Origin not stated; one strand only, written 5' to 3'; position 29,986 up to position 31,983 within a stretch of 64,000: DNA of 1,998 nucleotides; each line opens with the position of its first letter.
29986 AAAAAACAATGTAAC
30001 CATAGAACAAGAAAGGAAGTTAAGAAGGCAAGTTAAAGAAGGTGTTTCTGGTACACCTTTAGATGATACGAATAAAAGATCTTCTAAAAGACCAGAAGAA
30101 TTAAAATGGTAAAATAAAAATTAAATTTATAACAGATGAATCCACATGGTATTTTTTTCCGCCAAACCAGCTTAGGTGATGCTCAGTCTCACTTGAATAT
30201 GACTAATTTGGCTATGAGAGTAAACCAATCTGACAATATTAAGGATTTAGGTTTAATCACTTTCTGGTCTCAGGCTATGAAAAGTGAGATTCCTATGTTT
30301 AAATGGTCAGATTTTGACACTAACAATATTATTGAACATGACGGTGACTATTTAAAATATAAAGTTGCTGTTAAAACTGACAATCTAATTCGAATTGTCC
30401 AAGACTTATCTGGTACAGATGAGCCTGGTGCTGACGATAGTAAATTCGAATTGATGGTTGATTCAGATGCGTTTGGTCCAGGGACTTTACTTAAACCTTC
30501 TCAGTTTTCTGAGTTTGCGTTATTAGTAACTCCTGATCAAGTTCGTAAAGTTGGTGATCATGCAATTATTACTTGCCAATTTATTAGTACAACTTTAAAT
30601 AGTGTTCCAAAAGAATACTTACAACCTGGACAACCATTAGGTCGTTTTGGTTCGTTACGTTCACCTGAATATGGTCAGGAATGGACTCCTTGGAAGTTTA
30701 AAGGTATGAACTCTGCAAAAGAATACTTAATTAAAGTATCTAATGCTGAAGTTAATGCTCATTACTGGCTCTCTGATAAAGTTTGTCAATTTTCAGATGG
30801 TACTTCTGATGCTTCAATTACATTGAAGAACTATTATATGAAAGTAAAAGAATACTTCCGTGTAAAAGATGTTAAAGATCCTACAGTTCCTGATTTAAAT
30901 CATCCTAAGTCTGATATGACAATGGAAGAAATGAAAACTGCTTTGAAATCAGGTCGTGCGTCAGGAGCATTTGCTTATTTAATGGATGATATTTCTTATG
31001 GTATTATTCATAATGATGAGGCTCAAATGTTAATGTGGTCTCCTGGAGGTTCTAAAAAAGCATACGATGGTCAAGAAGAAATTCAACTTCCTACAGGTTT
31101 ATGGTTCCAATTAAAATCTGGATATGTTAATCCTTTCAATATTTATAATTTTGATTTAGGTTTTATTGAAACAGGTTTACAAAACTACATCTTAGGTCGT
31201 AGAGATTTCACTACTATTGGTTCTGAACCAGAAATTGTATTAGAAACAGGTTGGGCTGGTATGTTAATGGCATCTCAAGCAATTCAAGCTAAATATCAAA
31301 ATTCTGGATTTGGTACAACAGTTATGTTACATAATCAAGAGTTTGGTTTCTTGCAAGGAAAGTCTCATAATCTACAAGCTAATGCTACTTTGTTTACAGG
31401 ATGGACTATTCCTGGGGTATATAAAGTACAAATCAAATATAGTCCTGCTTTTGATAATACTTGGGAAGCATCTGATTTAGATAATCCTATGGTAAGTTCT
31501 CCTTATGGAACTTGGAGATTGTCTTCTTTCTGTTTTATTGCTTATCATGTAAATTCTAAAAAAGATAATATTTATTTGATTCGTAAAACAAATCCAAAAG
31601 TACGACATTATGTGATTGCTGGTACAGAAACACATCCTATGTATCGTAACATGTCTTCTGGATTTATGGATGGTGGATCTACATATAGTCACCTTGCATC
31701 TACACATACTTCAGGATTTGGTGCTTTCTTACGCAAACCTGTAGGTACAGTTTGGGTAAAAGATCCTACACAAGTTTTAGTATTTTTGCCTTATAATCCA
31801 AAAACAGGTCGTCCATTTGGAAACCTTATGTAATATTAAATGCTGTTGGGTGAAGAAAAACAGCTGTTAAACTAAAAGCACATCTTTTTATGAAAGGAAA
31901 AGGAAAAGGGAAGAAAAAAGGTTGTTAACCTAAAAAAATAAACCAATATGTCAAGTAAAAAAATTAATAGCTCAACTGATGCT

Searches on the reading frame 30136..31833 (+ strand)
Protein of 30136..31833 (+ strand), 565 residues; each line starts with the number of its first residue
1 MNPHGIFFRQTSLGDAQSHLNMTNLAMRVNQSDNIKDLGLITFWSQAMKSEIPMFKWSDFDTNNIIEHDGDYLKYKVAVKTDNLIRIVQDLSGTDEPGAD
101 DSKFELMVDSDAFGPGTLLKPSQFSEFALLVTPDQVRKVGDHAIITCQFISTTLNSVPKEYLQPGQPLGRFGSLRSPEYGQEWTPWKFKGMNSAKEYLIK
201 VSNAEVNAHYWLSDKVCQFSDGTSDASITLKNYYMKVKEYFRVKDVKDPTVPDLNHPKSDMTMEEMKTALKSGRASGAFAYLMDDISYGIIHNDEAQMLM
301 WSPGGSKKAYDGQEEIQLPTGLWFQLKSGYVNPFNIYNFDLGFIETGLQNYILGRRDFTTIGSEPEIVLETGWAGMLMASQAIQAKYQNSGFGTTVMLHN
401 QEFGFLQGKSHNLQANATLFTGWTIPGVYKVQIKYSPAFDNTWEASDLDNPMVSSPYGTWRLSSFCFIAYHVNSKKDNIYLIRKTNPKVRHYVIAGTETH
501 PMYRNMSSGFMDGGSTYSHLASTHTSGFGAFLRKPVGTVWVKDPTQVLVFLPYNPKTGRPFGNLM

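Call 19: search_protein_families(library=phrogs, proteins=[window:30136-31833:+], max_evalue=0.00001)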
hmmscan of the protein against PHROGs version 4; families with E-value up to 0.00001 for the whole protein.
window:30136-31833:+ (565 aa): 1 family
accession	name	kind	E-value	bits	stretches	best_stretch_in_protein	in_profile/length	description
phrog_11589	-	head and packaging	9.2e-13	48.5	1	344-501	306-453/495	major head protein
